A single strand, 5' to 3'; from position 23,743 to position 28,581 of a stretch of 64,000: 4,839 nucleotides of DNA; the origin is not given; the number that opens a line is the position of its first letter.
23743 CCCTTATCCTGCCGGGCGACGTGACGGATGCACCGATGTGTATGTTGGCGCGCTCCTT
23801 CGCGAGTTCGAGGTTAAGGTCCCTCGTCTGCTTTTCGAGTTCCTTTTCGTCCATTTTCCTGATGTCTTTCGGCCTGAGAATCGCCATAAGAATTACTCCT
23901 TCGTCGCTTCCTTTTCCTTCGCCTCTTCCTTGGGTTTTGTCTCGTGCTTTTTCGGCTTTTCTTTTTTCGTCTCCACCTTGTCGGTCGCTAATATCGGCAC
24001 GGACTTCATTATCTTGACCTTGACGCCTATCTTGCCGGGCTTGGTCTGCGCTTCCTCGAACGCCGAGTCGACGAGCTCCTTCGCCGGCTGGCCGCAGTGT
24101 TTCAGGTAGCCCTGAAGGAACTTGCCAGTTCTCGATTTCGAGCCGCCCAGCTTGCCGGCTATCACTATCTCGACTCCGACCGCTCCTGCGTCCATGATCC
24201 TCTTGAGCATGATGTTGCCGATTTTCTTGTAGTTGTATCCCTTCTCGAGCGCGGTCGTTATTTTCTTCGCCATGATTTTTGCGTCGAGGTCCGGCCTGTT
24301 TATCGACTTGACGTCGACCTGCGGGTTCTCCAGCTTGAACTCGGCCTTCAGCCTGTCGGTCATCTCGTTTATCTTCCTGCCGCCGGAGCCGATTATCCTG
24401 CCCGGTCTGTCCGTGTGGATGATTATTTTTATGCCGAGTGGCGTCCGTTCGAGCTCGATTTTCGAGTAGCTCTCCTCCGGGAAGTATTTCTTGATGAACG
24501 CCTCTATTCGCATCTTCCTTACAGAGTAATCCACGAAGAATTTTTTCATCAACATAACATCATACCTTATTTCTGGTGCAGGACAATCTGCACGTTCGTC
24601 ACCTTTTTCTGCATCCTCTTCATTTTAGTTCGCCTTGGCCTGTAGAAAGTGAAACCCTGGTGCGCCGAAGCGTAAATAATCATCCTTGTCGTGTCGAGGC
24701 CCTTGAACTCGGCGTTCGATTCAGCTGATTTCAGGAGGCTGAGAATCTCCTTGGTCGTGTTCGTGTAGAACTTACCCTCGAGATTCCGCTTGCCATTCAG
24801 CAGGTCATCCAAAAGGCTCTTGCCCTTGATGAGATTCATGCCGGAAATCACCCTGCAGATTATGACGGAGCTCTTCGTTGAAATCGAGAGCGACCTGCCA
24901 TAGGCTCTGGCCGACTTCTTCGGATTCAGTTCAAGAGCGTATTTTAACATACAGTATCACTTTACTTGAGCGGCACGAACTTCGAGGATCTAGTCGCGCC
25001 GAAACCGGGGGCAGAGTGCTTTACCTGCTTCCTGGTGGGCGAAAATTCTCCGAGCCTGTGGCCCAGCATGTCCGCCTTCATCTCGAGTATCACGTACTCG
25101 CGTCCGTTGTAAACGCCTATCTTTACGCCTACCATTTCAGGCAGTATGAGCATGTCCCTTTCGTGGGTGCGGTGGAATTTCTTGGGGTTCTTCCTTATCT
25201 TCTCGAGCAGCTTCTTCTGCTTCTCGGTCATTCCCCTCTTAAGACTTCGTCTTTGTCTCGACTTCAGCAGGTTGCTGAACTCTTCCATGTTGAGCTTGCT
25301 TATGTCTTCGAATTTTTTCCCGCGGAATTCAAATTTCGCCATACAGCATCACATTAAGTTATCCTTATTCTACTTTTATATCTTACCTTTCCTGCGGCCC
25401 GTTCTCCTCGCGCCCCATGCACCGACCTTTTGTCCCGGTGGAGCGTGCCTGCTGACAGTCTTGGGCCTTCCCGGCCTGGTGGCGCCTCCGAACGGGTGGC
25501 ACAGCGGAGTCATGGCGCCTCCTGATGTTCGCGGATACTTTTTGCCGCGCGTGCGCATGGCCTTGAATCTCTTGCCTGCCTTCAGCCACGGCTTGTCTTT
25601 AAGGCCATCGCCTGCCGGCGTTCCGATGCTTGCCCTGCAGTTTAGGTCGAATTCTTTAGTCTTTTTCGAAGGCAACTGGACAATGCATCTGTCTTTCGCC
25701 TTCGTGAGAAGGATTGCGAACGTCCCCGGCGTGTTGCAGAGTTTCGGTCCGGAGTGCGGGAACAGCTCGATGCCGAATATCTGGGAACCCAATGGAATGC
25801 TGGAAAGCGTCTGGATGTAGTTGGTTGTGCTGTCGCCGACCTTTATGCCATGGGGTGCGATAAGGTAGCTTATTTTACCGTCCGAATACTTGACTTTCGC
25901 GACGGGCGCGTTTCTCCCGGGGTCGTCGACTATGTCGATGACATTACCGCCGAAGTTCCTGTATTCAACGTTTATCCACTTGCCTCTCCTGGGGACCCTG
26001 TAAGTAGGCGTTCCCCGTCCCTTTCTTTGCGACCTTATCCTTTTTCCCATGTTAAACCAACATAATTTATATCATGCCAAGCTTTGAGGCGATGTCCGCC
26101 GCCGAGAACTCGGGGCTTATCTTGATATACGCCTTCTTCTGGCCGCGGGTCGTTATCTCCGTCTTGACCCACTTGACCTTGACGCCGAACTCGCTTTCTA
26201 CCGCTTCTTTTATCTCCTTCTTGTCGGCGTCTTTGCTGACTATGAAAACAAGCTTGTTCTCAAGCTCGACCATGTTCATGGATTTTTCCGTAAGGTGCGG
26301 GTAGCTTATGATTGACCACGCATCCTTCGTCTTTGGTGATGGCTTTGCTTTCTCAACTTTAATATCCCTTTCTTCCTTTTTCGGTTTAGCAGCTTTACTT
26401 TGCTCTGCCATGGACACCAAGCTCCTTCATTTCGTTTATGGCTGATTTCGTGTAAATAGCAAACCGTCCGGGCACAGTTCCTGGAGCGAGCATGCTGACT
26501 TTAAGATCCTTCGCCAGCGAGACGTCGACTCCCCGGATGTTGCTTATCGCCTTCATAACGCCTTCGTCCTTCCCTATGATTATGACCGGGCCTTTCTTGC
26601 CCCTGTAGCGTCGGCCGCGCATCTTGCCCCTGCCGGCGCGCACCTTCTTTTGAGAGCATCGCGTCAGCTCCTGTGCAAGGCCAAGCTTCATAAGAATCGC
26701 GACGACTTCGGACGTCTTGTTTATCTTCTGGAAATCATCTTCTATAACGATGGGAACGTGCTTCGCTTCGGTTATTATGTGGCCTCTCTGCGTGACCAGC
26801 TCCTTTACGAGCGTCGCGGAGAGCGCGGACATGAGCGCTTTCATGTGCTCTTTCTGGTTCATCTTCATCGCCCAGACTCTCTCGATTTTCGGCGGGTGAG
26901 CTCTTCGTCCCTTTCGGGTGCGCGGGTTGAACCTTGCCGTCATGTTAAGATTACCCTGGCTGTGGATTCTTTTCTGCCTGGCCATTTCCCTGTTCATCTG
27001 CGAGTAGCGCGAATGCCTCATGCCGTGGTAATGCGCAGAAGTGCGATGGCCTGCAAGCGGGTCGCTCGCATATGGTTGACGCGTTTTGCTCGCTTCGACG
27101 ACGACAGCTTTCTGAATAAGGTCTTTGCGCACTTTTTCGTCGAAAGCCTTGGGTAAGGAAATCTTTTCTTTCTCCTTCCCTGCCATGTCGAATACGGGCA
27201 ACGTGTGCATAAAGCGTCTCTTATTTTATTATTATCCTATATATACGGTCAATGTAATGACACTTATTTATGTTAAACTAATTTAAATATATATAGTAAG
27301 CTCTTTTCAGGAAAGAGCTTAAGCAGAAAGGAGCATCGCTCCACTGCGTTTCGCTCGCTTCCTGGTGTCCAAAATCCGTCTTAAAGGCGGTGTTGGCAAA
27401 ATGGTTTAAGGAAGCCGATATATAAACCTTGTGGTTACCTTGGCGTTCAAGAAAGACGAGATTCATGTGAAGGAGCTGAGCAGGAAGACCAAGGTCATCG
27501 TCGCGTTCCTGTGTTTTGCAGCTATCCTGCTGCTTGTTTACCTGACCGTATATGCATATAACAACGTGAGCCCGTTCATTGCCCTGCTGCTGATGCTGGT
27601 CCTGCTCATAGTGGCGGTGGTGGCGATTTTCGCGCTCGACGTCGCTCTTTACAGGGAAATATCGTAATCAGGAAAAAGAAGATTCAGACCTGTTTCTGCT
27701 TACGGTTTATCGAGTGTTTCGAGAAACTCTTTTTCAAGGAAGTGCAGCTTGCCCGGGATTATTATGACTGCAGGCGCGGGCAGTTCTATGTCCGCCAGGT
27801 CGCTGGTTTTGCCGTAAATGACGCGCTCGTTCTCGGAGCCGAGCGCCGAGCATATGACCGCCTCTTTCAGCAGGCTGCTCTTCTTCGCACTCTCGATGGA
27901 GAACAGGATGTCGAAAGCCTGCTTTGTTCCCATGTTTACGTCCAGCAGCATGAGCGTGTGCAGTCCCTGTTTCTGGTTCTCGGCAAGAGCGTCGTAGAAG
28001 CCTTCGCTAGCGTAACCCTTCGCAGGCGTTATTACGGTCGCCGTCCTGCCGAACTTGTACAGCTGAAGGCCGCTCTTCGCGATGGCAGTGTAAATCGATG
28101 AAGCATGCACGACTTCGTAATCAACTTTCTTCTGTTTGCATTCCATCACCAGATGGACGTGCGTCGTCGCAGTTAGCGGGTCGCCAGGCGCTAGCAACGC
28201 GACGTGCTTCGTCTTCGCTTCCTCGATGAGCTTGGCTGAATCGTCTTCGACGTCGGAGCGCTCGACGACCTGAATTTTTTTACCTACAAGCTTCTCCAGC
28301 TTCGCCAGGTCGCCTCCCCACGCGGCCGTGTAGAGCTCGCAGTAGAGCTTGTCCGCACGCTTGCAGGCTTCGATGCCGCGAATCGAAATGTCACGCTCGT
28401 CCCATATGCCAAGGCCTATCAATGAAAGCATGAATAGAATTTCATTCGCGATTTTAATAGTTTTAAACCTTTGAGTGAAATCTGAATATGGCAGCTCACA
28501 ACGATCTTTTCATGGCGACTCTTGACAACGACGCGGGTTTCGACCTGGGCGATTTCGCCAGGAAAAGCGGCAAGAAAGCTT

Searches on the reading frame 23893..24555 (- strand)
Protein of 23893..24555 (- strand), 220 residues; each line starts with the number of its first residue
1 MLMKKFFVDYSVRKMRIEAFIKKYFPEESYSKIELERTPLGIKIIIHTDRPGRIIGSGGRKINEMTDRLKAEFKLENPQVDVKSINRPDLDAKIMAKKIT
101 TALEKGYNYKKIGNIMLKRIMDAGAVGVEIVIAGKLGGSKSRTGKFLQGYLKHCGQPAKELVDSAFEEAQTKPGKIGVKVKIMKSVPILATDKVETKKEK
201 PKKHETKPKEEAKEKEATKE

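Call 16: search_protein_families(library=pfam, proteins=[window:23893-24555:-], max_evalue=0.001)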
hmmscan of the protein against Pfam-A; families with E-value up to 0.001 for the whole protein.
window:23893-24555:- (220 aa): 3 families
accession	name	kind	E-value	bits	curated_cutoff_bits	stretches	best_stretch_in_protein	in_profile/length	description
PF00189.25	Ribosomal_S3_C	-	1.1e-22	80.7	34.1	1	99-182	1-83/83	Ribosomal protein S3, C-terminal domain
PF07650.23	KH_2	-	1.7e-14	53.8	22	1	17-85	2-71/78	KH domain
PF00013.35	KH_1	-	0.00087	19.4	21.5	0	42-76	2-36/66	KH domain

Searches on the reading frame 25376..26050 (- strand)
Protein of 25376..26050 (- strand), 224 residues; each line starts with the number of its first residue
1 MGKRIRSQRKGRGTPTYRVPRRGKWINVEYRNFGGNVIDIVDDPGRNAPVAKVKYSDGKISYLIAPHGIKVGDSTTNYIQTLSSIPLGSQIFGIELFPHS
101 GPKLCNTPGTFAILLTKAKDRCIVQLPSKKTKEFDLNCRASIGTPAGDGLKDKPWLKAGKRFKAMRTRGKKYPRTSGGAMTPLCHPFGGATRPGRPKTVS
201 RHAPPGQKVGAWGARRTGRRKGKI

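Call 16: search_protein_families(library=pfam, proteins=[window:25376-26050:-], max_evalue=0.001)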
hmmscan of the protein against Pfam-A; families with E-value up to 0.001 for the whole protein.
window:25376-26050:- (224 aa): 2 families
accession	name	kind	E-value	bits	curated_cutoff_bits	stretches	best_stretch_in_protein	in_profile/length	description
PF03947.24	Ribosomal_L2_C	-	2.6e-27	95.8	33.7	1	80-204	6-121/126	Ribosomal Proteins L2, C-terminal domain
PF00181.30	Ribosomal_L2_N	-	5.3e-08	33.2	23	1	34-74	34-74/77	Ribosomal Proteins L2, RNA binding N-terminal domain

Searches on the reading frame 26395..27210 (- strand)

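Call 16: search_protein_families(library=pfam, proteins=[window:26395-27210:-], max_evalue=0.001)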
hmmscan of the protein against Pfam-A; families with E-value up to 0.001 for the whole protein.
window:26395-27210:- (271 aa): 1 family
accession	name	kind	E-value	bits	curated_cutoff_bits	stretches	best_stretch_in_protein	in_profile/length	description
PF00573.27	Ribosomal_L4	-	1.1e-34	120.2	25.8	1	18-263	2-189/190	Ribosomal protein L4/L1 family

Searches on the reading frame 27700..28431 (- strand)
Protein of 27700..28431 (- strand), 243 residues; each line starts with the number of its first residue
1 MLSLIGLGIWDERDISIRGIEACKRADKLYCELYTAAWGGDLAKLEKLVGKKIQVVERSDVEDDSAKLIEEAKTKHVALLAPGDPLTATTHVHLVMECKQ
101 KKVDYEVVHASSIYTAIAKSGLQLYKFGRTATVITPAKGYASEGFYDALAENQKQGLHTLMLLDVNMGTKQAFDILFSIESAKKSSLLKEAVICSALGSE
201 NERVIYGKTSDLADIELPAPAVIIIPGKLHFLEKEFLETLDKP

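Call 17: search_protein_families(library=pfam, proteins=[window:27700-28431:-], max_evalue=0.001)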
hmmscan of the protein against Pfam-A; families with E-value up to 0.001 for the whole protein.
window:27700-28431:- (243 aa): 1 family
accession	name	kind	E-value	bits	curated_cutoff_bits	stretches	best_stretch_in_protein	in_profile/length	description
PF00590.25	TP_methylase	-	1.3e-21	78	27.8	1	1-212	1-211/212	Tetrapyrrole (Corrin/Porphyrin) Methylases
